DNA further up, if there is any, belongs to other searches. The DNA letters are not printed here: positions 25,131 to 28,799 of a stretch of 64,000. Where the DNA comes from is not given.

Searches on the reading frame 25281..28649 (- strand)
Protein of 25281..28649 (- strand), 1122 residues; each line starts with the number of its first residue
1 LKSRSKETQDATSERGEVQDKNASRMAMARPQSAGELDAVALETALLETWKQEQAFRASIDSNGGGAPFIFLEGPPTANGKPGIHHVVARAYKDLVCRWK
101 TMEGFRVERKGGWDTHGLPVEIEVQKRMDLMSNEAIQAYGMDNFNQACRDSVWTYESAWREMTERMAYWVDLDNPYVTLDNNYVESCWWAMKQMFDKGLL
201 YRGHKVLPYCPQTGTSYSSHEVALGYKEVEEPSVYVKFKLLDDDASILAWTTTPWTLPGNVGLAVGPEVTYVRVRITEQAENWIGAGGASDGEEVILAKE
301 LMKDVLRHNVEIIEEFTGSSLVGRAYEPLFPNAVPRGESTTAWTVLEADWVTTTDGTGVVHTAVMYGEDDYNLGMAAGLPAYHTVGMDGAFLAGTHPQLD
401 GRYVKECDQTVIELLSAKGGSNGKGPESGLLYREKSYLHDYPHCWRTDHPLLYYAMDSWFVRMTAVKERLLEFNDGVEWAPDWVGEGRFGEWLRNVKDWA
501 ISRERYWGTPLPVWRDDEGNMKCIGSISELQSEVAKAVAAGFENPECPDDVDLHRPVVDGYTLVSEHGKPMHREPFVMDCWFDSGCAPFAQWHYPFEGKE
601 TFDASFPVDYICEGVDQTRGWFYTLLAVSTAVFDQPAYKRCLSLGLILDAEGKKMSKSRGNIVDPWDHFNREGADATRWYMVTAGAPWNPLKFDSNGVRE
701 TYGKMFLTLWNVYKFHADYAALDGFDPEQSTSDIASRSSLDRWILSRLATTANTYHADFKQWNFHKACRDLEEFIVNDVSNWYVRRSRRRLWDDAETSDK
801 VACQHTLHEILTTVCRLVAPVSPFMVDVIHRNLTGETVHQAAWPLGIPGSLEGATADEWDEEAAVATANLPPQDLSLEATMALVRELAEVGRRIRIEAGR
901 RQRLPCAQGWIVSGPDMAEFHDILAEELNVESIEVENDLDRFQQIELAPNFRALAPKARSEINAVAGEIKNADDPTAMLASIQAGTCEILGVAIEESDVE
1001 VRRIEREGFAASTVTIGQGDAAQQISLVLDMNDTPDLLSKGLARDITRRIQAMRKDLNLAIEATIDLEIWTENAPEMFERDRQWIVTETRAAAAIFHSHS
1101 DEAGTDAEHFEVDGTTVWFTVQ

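Call 75: search_protein_families(library=pfam, proteins=[window:25281-28649:-], max_evalue=0.0001)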
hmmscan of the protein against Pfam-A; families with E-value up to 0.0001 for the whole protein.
window:25281-28649:- (1122 aa): 4 families
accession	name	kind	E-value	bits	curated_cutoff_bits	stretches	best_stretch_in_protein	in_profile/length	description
PF00133.28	tRNA-synt_1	-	1e-117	393.9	22.7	1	46-684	2-405/414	tRNA synthetases class I (I, L, M and V)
PF08264.19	Anticodon_1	-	5.3e-27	95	25.1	1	741-904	1-142/148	Anticodon-binding domain of tRNA ligase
PF19302.4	DUF5915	-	8.3e-23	81.4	27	1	922-1118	2-189/195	Domain of unknown function (DUF5915)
PF09334.17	tRNA-synt_1g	-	2.5e-13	50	20.1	0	648-697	321-370/391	tRNA synthetases class I (M)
